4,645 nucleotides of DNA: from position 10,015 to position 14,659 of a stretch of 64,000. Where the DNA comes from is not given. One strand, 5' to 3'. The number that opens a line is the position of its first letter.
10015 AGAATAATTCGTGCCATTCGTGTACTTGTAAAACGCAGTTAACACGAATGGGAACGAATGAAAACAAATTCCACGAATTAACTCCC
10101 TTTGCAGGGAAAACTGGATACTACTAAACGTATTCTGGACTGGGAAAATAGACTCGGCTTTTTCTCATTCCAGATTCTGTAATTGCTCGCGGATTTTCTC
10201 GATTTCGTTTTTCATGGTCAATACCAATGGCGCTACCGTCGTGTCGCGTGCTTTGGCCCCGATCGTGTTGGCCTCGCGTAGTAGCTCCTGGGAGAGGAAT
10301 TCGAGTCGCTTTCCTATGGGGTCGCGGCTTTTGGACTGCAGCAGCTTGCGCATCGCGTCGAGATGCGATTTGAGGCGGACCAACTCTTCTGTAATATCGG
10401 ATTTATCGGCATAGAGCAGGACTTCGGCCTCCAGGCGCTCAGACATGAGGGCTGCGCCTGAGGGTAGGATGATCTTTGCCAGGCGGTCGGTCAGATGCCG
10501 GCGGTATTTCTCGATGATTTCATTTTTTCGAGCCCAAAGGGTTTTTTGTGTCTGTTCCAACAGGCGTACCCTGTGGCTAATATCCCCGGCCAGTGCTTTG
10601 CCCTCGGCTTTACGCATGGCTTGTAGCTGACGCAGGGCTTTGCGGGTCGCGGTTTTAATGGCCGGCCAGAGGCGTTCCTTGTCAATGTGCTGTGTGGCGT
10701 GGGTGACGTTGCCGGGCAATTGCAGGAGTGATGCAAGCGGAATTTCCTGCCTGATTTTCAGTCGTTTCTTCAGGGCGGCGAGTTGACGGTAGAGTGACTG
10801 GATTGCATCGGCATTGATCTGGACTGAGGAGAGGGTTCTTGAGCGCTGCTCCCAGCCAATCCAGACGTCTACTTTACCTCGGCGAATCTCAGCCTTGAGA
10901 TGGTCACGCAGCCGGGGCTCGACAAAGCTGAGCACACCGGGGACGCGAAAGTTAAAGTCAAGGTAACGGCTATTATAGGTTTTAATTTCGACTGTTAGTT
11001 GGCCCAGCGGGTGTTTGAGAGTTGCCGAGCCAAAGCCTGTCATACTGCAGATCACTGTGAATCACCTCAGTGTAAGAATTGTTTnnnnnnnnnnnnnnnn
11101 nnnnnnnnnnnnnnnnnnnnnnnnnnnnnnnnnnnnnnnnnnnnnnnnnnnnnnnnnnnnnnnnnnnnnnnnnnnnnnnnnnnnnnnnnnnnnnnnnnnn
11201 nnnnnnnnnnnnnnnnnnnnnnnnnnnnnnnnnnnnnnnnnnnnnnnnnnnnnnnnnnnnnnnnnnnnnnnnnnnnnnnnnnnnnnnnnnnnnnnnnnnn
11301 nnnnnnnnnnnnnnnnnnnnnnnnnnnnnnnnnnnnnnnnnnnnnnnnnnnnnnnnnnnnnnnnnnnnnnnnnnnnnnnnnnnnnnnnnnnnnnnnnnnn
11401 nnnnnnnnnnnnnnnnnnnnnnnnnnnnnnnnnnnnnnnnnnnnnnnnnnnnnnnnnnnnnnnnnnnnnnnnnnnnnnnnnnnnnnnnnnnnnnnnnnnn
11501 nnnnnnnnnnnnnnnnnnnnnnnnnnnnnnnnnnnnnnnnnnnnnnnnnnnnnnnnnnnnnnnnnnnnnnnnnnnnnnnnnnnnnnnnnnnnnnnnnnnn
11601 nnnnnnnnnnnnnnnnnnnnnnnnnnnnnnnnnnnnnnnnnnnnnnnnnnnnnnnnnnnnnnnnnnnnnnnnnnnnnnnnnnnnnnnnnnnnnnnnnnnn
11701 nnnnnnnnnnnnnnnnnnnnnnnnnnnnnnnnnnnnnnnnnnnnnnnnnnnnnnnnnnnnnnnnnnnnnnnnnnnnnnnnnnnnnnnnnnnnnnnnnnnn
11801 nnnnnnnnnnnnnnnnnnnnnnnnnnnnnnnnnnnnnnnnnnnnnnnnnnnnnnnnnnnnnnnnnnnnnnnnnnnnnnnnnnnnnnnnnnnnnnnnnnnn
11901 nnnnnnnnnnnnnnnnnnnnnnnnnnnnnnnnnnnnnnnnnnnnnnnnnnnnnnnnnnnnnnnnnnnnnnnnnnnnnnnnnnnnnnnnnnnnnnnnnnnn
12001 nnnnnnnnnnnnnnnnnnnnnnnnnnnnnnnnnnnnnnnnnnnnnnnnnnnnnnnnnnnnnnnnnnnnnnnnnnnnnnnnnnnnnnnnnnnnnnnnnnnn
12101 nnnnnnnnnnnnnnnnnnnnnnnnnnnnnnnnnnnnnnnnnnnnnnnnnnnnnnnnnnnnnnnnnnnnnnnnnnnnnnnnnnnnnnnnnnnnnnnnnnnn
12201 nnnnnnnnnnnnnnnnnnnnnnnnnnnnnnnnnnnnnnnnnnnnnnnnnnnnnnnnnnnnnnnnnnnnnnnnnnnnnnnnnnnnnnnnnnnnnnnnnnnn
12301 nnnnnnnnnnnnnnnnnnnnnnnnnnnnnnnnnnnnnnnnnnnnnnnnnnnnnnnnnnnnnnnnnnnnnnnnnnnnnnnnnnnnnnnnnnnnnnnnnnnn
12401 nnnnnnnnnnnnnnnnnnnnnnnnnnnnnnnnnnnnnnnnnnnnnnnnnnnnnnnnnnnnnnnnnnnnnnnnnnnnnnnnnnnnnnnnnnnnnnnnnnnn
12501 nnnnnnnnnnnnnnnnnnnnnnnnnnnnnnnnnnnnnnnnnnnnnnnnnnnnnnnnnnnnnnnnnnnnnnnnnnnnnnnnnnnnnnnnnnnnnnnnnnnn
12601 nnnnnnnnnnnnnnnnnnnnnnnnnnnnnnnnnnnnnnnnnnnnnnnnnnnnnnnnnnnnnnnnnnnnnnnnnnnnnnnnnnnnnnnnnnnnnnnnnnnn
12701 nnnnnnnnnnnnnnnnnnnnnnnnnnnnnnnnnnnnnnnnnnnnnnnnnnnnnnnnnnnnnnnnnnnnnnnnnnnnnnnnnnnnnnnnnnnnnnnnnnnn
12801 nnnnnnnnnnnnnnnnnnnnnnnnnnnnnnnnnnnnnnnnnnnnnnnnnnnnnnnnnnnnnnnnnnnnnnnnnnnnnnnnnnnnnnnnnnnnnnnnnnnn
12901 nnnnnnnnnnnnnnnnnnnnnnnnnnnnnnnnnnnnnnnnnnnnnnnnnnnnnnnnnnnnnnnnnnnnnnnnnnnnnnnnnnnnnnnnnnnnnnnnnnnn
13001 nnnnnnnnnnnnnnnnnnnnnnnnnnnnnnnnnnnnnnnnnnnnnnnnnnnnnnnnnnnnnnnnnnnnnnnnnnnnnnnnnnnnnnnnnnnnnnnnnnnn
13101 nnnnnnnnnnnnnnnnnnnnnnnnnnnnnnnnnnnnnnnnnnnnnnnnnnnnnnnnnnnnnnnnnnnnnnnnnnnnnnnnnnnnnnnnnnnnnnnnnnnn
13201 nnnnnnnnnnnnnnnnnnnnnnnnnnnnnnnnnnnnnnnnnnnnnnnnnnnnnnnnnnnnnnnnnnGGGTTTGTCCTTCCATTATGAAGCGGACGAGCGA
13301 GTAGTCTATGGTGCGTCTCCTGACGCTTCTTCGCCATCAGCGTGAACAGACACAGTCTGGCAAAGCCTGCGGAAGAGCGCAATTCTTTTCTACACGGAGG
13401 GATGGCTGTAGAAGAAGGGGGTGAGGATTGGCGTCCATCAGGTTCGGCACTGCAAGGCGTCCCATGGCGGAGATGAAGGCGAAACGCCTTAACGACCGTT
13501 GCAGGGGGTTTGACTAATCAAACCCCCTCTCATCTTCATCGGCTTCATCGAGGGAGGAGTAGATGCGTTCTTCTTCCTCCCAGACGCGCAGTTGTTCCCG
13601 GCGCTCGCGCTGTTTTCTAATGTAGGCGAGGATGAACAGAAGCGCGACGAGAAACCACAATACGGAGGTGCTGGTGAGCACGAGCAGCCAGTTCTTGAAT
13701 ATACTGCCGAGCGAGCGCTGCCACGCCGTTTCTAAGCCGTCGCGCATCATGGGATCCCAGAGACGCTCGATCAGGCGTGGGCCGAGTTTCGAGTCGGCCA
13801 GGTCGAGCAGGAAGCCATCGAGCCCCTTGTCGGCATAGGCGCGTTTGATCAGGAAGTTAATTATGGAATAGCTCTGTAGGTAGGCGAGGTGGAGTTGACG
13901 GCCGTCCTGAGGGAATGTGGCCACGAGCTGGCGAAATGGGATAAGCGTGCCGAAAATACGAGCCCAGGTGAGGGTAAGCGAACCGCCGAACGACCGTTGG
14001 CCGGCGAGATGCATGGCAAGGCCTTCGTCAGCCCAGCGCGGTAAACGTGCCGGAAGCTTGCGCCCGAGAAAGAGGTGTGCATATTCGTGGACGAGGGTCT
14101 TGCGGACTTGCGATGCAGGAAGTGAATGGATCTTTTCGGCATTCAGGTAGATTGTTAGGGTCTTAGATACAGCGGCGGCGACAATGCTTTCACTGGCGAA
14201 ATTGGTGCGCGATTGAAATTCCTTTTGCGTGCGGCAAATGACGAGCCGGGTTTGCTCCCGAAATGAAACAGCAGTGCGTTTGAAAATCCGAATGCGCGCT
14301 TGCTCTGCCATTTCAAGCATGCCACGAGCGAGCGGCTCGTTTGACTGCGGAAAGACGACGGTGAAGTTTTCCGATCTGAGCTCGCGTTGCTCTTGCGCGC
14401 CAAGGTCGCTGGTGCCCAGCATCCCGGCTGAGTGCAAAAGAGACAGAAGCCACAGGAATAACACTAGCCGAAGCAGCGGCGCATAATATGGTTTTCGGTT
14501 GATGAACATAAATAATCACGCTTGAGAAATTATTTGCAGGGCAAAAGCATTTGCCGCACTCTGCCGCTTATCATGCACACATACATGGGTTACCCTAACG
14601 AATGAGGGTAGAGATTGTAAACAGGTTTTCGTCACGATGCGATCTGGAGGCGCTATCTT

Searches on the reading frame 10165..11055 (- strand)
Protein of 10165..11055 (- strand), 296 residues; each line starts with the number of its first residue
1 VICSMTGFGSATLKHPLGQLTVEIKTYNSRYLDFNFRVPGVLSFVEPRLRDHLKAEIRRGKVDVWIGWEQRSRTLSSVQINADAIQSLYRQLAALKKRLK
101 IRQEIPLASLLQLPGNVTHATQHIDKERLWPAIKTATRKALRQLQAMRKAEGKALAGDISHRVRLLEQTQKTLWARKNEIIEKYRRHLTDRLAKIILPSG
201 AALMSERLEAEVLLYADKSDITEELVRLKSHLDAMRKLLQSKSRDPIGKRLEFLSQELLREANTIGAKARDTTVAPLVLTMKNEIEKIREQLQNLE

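Call 122: search_protein_families(library=pfam, proteins=[window:10165-11055:-], max_evalue=0.001)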
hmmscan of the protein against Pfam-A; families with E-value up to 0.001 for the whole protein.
window:10165-11055:- (296 aa): 2 families
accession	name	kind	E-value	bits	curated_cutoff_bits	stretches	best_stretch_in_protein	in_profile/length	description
PF03755.18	YicC-like_N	-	1.2e-42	146.4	25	1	2-156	1-155/156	Endoribonuclease YicC-like, N-terminal region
PF08340.16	YicC-like_C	-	1.4e-38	132.2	27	1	176-296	4-120/120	Endoribonuclease YicC-like, C-terminal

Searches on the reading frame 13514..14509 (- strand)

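Call 122: search_protein_families(library=pfam, proteins=[window:13514-14509:-], max_evalue=0.001)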
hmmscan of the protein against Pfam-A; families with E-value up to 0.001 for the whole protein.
window:13514-14509:- (331 aa): 2 families
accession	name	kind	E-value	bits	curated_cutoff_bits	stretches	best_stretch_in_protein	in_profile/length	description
PF13485.12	Peptidase_MA_2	-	3.2e-13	50.4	32.4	1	68-266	2-198/201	Peptidase MA superfamily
PF10263.15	SprT-like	-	7.3e-05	23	25.6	1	67-148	7-74/108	SprT-like family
